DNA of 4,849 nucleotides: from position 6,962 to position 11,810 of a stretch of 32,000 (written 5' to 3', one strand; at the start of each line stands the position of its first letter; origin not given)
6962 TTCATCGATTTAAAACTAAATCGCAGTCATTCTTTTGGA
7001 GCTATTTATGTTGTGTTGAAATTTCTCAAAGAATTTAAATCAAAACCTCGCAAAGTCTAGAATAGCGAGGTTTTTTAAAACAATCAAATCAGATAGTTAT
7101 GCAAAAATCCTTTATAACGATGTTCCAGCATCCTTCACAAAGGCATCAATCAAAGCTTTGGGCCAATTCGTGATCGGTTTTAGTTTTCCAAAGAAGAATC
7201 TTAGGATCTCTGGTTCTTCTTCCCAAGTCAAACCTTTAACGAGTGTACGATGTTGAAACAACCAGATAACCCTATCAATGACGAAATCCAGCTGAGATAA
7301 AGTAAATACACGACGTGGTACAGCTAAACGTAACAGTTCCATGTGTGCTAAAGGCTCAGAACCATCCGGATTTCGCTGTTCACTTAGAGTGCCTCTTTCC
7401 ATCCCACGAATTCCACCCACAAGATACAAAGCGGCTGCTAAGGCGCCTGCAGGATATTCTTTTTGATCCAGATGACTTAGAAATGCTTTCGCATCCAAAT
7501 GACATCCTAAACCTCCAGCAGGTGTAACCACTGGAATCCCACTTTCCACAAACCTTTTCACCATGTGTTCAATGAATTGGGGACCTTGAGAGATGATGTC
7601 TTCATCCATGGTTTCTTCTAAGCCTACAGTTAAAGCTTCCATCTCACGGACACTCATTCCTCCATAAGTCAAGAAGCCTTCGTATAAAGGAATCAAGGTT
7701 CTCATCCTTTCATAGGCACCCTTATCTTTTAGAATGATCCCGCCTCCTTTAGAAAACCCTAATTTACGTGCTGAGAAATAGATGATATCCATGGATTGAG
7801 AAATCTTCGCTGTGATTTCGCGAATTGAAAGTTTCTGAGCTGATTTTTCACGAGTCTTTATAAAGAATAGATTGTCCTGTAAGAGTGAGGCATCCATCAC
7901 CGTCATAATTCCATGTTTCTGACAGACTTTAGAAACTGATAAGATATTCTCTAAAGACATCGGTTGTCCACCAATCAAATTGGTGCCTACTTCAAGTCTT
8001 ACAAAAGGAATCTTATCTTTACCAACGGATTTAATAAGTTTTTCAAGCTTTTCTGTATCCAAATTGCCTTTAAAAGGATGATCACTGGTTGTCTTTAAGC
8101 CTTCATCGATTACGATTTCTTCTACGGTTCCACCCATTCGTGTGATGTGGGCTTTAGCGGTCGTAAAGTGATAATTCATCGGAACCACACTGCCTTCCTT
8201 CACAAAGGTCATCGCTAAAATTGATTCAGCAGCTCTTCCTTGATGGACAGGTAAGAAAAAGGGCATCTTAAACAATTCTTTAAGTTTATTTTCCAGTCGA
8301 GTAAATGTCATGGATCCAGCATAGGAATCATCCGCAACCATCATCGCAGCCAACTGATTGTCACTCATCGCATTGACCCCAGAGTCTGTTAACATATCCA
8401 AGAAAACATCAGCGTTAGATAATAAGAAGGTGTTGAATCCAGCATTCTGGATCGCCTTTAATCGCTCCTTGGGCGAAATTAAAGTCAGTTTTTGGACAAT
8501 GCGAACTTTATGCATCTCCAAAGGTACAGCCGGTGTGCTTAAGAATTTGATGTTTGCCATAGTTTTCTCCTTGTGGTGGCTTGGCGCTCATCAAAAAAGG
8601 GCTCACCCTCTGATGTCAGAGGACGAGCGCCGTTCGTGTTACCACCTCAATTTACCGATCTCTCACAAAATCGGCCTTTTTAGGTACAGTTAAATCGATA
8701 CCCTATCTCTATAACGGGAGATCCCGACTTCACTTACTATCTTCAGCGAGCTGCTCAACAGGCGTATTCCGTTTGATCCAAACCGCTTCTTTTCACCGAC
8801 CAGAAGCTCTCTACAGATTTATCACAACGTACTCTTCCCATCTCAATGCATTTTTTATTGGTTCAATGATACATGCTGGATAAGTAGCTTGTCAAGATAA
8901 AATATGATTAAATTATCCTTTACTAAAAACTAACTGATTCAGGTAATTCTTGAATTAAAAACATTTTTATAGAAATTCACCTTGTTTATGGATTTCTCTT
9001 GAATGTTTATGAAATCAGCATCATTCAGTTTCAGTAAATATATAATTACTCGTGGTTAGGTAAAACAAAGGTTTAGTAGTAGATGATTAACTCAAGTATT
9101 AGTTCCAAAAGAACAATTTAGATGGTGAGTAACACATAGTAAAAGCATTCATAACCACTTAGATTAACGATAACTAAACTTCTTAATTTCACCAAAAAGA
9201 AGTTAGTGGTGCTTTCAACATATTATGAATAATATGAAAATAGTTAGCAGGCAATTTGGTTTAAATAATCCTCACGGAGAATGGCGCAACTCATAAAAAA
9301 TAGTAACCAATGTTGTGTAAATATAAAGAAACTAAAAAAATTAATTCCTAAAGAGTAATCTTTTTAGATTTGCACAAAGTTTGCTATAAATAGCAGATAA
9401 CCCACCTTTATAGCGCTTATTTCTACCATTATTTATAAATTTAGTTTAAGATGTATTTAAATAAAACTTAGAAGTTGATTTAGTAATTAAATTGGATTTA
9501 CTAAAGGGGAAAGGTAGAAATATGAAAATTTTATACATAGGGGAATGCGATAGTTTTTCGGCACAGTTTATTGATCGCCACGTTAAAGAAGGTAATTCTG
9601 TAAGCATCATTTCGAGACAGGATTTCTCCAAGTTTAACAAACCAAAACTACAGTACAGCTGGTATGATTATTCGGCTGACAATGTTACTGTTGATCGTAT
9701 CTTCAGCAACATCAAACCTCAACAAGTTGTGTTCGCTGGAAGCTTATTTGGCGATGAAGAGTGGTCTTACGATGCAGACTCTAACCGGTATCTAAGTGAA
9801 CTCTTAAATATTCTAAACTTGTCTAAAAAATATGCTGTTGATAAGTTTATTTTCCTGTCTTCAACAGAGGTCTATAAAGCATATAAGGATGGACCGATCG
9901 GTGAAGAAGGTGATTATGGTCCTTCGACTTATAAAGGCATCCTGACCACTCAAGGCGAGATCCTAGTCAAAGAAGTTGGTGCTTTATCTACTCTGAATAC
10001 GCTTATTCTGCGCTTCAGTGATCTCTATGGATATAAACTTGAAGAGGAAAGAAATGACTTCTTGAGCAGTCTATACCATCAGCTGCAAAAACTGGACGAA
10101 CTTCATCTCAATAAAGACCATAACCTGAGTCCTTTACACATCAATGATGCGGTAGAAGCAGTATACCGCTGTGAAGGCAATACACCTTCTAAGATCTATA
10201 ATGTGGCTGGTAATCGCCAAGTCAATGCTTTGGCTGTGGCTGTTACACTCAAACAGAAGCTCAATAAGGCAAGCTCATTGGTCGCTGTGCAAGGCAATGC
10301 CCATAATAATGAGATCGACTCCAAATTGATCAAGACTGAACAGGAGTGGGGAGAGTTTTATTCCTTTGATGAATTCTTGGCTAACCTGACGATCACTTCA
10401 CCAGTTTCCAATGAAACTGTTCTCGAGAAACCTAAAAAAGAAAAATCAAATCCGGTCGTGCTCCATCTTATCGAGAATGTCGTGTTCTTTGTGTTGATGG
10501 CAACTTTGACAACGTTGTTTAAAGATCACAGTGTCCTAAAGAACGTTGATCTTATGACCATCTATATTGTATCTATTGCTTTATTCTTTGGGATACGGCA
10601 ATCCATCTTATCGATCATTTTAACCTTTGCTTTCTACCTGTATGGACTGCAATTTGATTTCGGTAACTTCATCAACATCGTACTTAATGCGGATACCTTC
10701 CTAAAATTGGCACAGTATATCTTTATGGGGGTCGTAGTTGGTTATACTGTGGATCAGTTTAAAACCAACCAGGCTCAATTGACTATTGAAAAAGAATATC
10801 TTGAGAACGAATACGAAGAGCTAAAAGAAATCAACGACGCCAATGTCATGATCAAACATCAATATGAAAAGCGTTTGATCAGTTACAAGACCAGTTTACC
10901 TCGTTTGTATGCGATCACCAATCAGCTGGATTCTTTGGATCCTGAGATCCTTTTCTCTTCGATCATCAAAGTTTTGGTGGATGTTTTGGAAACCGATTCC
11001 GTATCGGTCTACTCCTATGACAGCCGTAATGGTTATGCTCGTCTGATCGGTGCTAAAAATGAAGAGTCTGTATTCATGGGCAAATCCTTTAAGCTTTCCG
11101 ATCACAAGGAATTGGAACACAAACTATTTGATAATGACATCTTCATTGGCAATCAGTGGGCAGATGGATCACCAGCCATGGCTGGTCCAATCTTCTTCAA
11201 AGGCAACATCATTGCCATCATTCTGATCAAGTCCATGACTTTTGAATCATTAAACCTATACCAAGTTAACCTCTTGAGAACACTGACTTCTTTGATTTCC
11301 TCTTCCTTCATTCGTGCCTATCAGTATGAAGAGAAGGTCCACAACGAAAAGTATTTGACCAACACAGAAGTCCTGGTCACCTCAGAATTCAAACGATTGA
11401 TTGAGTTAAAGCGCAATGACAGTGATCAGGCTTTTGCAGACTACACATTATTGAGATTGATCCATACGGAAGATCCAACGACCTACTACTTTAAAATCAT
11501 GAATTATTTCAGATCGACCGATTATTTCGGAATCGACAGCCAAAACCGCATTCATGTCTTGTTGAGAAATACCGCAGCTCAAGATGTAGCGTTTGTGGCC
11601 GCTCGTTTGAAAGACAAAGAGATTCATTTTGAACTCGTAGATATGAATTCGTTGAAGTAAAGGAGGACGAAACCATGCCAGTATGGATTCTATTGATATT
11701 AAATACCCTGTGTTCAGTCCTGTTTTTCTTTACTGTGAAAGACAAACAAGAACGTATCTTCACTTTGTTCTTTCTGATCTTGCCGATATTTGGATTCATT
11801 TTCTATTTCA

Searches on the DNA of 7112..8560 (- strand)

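Call 15: search_rna_families(sources=[L003, L005, L006, L007, L008, L009, L011, L013, L015, L022, L027, L030, L031, L033, L043, L050], threshold=gathering, show_alignments=6)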
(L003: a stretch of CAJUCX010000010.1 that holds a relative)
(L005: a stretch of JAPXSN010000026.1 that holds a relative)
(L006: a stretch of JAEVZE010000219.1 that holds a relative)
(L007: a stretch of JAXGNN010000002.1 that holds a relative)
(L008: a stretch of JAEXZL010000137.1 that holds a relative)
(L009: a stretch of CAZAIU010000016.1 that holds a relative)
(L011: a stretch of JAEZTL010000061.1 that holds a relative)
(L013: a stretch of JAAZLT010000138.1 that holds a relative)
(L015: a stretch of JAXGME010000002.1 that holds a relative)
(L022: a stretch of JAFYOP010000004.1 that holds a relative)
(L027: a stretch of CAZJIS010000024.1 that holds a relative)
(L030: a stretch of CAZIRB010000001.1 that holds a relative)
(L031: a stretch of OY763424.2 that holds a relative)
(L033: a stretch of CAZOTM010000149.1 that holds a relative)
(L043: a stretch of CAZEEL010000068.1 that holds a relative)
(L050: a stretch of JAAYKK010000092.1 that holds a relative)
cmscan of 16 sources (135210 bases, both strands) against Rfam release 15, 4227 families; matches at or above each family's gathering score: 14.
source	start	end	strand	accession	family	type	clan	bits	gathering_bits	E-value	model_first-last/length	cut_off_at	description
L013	3716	3962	+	RF00230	T-box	Cis-reg; leader;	-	136.6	93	6e-30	1-219/219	no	T-box leader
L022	1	220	+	RF00010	RNaseP_bact_a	Gene; ribozyme;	CL00002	126.7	100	4.2e-38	144-367/367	5'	Bacterial RNase P class A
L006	2433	2691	+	RF00230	T-box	Cis-reg; leader;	-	122.7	93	2.3e-26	1-219/219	no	T-box leader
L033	1655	1901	+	RF00230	T-box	Cis-reg; leader;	-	120.2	93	9.9e-26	1-219/219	no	T-box leader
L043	1740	2012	+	RF00230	T-box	Cis-reg; leader;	-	115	93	2.1e-24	1-219/219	no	T-box leader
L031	3683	3936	+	RF00230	T-box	Cis-reg; leader;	-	111.6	93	1.7e-23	1-219/219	no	T-box leader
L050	1223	1469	+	RF00230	T-box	Cis-reg; leader;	-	110.5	93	3.2e-23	1-219/219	no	T-box leader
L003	3691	3931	+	RF00230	T-box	Cis-reg; leader;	-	109.2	93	6.7e-23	1-219/219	no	T-box leader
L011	3661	3916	+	RF00230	T-box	Cis-reg; leader;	-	102.2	93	4.4e-21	1-219/219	no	T-box leader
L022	3638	3898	+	RF00230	T-box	Cis-reg; leader;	-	102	93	5e-21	1-219/219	no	T-box leader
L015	3655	3910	+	RF00230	T-box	Cis-reg; leader;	-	100.9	93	9.5e-21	1-219/219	no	T-box leader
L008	3651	3906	+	RF00230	T-box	Cis-reg; leader;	-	93.2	93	9.2e-19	1-219/219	no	T-box leader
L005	6380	6453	-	RF00005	tRNA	Gene; tRNA;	CL00001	66.1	29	7.7e-12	1-71/71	no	tRNA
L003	6489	6560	+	RF00005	tRNA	Gene; tRNA;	CL00001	61.2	29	1.8e-10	1-71/71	no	tRNA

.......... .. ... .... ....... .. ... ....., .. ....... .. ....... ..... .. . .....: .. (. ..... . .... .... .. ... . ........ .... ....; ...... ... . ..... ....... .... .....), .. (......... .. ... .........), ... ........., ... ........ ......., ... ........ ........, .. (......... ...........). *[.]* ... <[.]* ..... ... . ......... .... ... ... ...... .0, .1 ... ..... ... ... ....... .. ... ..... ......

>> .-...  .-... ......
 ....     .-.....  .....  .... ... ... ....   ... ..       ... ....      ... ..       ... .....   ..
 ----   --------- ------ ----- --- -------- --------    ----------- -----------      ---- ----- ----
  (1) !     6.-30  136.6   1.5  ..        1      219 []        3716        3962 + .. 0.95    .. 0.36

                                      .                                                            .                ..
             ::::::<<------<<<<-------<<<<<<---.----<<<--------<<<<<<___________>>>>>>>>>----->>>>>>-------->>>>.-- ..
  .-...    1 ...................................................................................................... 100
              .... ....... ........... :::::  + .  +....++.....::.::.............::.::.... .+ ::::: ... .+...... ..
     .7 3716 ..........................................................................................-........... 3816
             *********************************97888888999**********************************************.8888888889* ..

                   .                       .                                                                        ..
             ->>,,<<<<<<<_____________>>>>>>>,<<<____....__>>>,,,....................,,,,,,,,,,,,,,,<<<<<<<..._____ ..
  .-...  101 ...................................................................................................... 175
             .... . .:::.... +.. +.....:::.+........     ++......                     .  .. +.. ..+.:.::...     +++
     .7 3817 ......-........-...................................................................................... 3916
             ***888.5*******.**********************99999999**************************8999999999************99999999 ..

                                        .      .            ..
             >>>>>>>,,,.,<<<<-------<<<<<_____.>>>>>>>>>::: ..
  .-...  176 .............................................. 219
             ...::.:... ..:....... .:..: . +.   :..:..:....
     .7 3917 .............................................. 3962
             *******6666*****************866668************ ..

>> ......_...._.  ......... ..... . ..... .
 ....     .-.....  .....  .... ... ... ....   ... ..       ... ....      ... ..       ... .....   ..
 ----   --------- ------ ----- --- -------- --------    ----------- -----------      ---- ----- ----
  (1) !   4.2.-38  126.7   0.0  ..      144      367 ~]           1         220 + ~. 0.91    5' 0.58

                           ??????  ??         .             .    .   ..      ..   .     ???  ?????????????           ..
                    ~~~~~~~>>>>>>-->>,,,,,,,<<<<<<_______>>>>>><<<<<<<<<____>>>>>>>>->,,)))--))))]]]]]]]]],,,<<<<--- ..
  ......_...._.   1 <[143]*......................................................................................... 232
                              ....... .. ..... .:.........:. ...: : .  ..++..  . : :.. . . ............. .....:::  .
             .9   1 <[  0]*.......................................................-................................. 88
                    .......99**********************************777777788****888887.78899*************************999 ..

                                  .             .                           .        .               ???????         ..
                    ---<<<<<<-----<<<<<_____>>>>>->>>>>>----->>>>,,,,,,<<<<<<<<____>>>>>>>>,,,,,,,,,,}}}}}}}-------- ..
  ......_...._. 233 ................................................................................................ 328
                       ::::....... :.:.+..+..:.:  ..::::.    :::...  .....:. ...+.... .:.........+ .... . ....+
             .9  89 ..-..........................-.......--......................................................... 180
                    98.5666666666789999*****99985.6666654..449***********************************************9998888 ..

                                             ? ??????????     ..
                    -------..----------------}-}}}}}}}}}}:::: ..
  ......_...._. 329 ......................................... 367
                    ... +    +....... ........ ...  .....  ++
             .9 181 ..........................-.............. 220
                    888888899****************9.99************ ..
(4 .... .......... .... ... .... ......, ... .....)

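Call 36: search_rna_families(sources=[L010, L012, L014, L016, L017, L018, L020, L021, L023, L024, L025, L026, L028, L029, L040, L037, L041, L044, L045], threshold=gathering, show_alignments=3)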
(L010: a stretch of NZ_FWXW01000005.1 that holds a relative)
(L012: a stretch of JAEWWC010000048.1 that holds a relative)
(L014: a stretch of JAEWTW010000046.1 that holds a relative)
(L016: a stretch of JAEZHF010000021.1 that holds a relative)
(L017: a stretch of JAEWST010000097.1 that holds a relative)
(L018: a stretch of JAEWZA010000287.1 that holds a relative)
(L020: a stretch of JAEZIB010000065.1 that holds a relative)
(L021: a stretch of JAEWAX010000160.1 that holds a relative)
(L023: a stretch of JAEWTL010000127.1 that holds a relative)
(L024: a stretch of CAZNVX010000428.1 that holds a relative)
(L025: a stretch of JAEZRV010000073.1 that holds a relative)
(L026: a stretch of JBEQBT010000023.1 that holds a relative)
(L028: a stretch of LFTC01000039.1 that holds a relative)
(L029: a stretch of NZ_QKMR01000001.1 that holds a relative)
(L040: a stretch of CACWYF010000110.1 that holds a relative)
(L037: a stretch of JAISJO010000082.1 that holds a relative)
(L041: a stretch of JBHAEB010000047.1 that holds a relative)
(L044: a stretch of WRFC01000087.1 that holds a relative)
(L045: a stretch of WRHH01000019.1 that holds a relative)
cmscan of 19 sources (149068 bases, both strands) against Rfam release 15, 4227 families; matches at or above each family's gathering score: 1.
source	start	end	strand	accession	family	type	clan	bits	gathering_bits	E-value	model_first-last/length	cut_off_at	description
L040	107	172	+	RF00029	Intron_gpII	Intron;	-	44.9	40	3.3e-05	1-77/77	no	Group II catalytic intron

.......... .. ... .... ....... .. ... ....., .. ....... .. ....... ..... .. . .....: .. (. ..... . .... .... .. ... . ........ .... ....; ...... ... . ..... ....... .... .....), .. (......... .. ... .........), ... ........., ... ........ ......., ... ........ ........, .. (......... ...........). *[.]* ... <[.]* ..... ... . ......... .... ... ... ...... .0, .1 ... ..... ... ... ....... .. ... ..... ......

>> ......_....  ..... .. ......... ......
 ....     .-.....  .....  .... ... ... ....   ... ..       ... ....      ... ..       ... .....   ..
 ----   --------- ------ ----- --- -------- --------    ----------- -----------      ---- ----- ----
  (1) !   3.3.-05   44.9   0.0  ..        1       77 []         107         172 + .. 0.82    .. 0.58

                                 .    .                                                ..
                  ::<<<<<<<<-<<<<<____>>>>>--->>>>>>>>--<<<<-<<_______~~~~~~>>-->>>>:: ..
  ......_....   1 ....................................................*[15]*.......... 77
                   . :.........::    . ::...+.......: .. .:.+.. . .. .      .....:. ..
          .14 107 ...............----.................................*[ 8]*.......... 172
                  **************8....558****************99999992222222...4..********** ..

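Call 44: search_rna_families(sources=[L005, L007, L009, L027, L030, L032, L042], threshold=evalue, max_evalue=0.000001)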
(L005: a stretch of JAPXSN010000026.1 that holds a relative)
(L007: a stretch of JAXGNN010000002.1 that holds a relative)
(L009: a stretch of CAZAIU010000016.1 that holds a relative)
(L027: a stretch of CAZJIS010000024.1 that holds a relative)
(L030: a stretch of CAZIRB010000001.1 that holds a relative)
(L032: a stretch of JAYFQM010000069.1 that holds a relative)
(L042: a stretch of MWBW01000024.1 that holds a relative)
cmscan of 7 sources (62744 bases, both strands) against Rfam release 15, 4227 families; matches with E-value up to 0.000001: 8.
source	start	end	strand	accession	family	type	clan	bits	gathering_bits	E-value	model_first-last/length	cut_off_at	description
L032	3684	3937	+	RF00230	T-box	Cis-reg; leader;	-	101.7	93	2.7e-21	1-219/219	no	T-box leader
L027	3638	3904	+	RF00230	T-box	Cis-reg; leader;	-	90.8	93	1.7e-18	1-219/219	no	T-box leader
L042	3635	3904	+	RF00230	T-box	Cis-reg; leader;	-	87.8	93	1e-17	1-219/219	no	T-box leader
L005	3637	3905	+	RF00230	T-box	Cis-reg; leader;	-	87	93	1.6e-17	1-219/219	no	T-box leader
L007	3630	3902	+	RF00230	T-box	Cis-reg; leader;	-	84.4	93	7.8e-17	1-219/219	no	T-box leader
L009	3541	3822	+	RF00230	T-box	Cis-reg; leader;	-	81.3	93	5e-16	1-219/219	no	T-box leader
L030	3649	3908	+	RF00230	T-box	Cis-reg; leader;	-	80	93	1e-15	1-219/219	no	T-box leader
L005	6380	6453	-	RF00005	tRNA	Gene; tRNA;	CL00001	66.1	29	3.6e-12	1-71/71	no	tRNA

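Call 45: search_rna_families(sources=[L034, L035, L036, L038, L039], threshold=evalue, max_evalue=0.000001)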
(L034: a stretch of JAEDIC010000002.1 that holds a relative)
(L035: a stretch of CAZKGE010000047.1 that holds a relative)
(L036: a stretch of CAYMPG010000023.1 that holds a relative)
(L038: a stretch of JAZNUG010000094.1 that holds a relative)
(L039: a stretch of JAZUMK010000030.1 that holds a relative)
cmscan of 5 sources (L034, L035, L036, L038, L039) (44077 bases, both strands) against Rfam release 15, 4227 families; matches with E-value up to 0.000001: 6.
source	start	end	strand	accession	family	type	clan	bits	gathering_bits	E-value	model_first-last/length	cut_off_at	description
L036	1040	1394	+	RF00010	RNaseP_bact_a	Gene; ribozyme;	CL00002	269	100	8.1e-87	1-367/367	no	Bacterial RNase P class A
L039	3629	3891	+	RF00230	T-box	Cis-reg; leader;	-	104.1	93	4.4e-22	1-219/219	no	T-box leader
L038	3632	3894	+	RF00230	T-box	Cis-reg; leader;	-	98.5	93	1.3e-20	1-219/219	no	T-box leader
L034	3632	3892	+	RF00230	T-box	Cis-reg; leader;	-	96.9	93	3.2e-20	1-219/219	no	T-box leader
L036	3632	3893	+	RF00230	T-box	Cis-reg; leader;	-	91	93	1.1e-18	1-219/219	no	T-box leader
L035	3653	3911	+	RF00230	T-box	Cis-reg; leader;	-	90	93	1.9e-18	1-219/219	no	T-box leader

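Call 52: search_rna_families(sources=[L082, L083, L084, L085], threshold=evalue, max_evalue=0.0001, show_alignments=3)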
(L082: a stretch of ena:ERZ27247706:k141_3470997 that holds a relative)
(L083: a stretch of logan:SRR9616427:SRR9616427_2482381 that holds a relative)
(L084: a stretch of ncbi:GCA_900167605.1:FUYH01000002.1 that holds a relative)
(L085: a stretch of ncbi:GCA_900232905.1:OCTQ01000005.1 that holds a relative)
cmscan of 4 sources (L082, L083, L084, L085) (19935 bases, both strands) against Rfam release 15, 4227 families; matches with E-value up to 0.0001: 4.
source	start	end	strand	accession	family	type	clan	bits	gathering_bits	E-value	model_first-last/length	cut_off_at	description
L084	2607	2878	+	RF00230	T-box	Cis-reg; leader;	-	125.4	93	6.9e-28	1-219/219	no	T-box leader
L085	2668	2924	+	RF00230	T-box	Cis-reg; leader;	-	118.6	93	3.7e-26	1-219/219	no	T-box leader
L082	1017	1258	+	RF00230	T-box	Cis-reg; leader;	-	105.3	93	1e-22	1-219/219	no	T-box leader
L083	415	656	+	RF00230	T-box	Cis-reg; leader;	-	105.3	93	1e-22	1-219/219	no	T-box leader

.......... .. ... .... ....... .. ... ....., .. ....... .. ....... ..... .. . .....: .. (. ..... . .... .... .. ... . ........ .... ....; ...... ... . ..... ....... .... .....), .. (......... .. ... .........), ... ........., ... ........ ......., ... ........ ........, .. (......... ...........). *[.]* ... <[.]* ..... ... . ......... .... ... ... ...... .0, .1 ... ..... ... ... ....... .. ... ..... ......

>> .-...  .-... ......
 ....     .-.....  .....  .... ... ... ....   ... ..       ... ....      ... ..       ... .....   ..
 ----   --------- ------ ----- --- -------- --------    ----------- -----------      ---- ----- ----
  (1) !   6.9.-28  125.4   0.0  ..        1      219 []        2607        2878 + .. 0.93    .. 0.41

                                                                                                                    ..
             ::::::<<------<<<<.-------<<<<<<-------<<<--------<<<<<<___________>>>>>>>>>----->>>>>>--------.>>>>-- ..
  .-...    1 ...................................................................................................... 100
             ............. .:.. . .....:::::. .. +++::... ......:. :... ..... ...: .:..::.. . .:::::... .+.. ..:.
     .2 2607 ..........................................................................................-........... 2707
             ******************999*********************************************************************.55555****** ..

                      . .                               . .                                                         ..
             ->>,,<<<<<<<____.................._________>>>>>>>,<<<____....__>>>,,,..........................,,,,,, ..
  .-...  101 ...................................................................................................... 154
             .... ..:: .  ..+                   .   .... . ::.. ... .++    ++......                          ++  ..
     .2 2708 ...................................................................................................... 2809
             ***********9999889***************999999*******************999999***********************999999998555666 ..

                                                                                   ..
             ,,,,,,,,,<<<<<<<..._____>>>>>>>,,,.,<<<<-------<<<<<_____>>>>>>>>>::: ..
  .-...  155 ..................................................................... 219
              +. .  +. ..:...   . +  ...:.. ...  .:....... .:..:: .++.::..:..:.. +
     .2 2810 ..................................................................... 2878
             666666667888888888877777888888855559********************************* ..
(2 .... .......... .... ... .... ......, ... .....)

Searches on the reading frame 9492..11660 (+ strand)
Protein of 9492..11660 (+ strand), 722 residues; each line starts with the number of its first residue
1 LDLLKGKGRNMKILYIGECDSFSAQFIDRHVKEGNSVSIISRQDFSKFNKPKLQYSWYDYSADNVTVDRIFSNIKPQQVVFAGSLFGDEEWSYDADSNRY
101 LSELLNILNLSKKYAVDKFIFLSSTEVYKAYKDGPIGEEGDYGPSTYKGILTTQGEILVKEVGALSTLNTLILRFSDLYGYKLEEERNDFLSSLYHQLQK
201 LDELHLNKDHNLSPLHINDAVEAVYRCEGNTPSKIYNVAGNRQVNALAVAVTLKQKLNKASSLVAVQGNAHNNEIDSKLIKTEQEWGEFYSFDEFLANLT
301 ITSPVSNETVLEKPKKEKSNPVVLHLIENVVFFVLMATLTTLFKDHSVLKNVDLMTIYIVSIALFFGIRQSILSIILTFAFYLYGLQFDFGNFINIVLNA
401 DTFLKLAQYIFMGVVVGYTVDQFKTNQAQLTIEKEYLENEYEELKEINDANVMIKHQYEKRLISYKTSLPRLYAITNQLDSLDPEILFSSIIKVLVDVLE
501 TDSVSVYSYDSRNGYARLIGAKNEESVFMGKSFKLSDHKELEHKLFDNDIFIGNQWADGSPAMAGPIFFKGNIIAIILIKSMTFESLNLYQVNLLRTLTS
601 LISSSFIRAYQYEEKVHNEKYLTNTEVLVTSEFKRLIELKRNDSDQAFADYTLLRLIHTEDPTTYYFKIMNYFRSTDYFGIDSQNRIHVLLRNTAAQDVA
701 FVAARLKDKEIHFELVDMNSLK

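Call 17: search_protein_families(library=ncbifam, proteins=[window:9492-11660:+], max_evalue=0.00001)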
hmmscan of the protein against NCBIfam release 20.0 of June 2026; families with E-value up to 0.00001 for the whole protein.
window:9492-11660:+ (722 aa): 1 family
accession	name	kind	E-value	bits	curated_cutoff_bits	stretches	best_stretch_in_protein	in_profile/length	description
TIGR01214.1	rmlD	equivalog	2.3e-08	33.5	224.05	1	66-261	41-230/285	dTDP-4-dehydrorhamnose reductase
